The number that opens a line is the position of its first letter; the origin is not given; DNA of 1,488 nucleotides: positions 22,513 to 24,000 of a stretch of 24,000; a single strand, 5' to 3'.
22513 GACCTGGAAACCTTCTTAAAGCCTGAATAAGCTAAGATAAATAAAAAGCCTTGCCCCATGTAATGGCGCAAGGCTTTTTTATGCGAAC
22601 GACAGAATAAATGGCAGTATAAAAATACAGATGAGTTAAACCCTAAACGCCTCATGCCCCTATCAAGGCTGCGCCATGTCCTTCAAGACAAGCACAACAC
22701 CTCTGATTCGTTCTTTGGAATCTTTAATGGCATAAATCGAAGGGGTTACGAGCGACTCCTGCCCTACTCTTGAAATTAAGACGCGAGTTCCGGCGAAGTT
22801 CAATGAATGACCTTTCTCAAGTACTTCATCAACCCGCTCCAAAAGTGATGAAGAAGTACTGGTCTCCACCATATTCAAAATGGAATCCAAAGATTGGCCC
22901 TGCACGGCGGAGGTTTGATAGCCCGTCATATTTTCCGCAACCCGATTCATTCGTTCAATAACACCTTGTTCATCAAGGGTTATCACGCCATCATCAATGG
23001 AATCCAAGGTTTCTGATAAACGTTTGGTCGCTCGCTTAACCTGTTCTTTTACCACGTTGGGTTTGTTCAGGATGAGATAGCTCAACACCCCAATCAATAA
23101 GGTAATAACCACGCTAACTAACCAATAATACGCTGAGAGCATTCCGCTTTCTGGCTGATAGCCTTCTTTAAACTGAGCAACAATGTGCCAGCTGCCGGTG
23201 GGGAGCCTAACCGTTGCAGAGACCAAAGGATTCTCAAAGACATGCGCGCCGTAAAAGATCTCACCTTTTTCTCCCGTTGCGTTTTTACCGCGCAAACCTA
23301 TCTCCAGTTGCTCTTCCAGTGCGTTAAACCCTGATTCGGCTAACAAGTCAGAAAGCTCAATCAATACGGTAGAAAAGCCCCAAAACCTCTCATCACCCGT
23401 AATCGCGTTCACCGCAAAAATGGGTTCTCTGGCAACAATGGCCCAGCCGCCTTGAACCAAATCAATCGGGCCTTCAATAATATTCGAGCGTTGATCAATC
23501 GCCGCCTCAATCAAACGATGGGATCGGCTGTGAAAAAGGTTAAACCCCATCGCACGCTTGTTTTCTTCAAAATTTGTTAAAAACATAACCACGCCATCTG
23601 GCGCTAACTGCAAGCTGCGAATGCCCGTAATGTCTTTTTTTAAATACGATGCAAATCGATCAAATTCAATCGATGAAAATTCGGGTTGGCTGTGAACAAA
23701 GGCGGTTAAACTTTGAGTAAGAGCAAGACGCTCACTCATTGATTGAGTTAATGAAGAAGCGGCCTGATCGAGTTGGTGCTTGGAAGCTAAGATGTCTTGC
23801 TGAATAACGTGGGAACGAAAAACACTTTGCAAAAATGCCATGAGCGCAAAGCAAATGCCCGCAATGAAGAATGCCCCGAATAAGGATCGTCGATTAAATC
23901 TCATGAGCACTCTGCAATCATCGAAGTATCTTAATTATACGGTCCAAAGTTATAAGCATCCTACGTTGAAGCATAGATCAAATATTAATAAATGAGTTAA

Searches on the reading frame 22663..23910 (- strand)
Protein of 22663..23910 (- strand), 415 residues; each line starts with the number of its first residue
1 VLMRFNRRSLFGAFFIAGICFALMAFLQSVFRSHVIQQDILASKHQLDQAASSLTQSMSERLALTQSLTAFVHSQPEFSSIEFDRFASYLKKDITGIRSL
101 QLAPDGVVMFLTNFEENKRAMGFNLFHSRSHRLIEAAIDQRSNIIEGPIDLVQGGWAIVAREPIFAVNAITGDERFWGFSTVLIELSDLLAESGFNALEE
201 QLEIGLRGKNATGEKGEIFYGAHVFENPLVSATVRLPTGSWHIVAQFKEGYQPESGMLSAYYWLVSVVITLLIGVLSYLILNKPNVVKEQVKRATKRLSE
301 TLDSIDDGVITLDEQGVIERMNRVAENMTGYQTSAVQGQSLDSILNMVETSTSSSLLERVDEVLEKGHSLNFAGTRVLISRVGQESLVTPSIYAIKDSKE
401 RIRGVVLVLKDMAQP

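Call 18: search_protein_families(library=pfam, proteins=[window:22663-23910:-], max_evalue=0.01)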
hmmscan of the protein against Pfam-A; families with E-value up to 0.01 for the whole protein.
window:22663-23910:- (415 aa): 6 families
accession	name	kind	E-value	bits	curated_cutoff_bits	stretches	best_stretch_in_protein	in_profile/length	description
PF03924.19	CHASE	-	1.8e-08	34.8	25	1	107-220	66-189/189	CHASE domain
PF00989.32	PAS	-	3.7e-08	33.8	22.6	1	297-412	2-113/113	PAS fold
PF08448.16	PAS_4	-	5e-08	33.6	23.1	1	302-413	1-106/110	PAS fold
PF13426.13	PAS_9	-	1.6e-07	32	27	1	306-412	1-101/103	PAS domain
PF13188.13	PAS_8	-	1.1e-05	25.5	21.8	1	297-353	2-55/65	PAS domain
PF24820.1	Diguanyl_cycl_sensor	-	0.0015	18.9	28.1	1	304-383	4-83/109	Diguanylate cyclase-like sensor domain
